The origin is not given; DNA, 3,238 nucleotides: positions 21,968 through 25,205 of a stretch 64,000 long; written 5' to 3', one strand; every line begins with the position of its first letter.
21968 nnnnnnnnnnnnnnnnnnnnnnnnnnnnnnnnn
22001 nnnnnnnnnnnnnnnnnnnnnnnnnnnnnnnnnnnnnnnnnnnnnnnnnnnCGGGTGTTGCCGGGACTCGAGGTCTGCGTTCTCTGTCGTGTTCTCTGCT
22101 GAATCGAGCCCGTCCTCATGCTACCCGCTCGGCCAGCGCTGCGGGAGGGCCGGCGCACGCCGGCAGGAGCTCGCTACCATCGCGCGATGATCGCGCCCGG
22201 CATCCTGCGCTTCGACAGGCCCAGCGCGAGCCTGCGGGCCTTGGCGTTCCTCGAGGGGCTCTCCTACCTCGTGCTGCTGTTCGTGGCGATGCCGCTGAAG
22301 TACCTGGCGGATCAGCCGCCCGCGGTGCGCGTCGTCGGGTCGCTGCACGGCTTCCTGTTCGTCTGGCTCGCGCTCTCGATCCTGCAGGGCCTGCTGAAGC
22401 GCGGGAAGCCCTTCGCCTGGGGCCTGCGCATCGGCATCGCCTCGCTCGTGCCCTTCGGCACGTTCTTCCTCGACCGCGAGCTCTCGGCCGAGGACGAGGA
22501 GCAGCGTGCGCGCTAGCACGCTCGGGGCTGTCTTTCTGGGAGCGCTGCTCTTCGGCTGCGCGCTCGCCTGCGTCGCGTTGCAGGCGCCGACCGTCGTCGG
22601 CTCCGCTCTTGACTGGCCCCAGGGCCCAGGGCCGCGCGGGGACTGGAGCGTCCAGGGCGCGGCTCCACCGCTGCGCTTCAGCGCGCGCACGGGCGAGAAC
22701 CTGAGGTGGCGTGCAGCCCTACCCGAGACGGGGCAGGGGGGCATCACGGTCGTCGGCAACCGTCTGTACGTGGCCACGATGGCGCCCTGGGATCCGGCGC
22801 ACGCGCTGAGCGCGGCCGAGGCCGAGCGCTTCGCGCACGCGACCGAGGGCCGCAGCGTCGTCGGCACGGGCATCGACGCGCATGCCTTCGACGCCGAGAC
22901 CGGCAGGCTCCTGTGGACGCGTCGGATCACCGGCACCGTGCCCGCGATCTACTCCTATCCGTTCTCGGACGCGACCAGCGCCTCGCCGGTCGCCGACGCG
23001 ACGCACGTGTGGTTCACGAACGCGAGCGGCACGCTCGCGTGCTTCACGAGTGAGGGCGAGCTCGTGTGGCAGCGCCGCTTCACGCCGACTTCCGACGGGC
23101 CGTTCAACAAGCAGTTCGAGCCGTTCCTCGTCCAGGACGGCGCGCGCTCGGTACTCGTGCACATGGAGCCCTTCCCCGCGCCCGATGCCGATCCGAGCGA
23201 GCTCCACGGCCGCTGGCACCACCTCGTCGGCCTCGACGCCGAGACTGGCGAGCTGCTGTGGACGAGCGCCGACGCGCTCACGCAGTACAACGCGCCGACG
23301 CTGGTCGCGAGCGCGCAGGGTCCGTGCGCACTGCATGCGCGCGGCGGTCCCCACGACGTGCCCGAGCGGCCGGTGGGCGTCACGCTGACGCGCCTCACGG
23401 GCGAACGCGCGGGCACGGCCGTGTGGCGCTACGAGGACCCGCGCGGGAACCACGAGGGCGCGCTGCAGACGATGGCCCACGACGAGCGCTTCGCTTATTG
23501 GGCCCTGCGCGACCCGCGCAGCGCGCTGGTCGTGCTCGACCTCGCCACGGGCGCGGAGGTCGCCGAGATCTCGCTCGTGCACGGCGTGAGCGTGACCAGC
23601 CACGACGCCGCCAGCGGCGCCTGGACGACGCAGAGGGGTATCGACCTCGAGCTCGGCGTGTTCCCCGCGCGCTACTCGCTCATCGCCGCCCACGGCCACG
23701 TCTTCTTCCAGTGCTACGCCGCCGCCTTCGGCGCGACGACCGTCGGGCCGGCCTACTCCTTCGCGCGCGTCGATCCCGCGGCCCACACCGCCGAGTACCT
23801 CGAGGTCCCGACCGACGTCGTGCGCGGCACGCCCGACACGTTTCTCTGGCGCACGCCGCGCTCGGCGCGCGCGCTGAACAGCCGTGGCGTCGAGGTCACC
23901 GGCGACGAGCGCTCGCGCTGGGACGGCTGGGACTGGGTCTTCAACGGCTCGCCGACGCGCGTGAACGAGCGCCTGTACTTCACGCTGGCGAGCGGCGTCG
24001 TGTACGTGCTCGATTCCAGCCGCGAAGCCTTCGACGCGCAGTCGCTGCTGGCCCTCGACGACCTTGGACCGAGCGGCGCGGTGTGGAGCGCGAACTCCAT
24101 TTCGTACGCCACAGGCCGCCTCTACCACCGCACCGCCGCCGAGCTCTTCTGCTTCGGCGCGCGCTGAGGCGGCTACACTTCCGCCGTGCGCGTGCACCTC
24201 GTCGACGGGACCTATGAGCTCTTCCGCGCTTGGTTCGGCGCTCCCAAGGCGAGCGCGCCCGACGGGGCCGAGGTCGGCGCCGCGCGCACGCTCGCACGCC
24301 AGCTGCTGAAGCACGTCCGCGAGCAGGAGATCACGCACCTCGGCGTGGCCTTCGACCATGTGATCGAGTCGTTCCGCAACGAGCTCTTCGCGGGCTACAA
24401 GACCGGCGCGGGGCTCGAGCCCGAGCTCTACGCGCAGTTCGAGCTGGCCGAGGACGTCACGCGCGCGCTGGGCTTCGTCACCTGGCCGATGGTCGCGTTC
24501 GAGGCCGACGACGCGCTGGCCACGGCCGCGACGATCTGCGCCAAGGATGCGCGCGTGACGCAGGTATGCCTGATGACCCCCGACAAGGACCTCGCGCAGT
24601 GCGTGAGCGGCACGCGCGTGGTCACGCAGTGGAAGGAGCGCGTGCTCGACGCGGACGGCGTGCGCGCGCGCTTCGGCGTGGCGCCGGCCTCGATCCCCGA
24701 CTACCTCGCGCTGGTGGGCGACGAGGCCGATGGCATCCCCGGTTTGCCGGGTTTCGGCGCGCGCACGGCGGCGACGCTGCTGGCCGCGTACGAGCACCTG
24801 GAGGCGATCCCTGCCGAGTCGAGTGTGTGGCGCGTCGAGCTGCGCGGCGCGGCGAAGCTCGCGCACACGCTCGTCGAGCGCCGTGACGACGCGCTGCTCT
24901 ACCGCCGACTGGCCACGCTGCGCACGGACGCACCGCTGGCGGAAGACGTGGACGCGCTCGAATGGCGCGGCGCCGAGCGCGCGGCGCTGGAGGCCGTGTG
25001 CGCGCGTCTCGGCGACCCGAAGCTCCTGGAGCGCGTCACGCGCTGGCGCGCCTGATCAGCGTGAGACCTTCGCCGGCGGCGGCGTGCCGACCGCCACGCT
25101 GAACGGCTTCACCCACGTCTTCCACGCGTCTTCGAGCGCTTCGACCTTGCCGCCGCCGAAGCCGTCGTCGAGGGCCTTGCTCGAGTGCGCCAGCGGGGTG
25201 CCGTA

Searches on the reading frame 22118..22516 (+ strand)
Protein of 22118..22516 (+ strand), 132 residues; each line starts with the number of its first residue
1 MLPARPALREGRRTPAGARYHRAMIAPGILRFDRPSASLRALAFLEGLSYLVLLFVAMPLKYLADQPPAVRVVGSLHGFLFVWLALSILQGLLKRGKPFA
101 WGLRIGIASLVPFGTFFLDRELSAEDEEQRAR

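Call 61: search_protein_families(library=pfam, proteins=[window:22118-22516:+], max_evalue=0.0001)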
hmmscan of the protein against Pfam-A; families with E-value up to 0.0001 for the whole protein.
window:22118-22516:+ (132 aa): 1 family
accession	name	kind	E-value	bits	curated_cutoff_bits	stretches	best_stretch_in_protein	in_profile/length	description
PF12823.12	DUF3817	-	7.9e-21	75.1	27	1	39-122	4-83/85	Domain of unknown function (DUF3817)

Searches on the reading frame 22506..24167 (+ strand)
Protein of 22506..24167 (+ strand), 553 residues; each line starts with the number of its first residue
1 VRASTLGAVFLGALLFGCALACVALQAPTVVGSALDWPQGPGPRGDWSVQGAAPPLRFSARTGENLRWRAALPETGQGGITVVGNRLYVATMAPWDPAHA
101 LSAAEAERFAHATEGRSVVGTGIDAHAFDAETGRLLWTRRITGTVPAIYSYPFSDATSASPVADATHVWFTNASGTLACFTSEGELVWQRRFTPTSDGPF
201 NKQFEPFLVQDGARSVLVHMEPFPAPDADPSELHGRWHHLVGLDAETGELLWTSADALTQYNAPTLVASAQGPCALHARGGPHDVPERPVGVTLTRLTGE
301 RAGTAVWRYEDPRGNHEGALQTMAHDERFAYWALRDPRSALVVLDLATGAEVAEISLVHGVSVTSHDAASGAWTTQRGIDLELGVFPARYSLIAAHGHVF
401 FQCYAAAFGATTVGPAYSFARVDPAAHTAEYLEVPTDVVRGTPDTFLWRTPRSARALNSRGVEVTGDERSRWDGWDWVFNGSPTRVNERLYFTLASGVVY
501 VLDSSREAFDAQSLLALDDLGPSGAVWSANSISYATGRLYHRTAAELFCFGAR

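Call 61: search_protein_families(library=pfam, proteins=[window:22506-24167:+], max_evalue=0.0001)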
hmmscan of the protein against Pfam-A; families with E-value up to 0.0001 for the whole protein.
window:22506-24167:+ (553 aa): 1 family
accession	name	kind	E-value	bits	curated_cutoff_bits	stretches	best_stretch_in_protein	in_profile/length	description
PF13360.13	PQQ_2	-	1.1e-11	45.3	27.6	1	126-260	6-104/233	Outer membrane protein assembly factor BamB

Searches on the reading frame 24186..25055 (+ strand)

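Call 61: search_protein_families(library=pfam, proteins=[window:24186-25055:+], max_evalue=0.0001)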
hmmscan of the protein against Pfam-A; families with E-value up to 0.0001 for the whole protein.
window:24186-25055:+ (289 aa): 2 families
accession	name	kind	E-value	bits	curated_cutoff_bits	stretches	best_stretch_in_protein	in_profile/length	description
PF02739.22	5_3_exonuc_N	-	2.5e-31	109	34.3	1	3-164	2-164/164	5'-3' exonuclease, N-terminal resolvase-like domain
PF01367.25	5_3_exonuc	-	3.1e-23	82.5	40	1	165-264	1-95/97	5'-3' exonuclease, C-terminal SAM fold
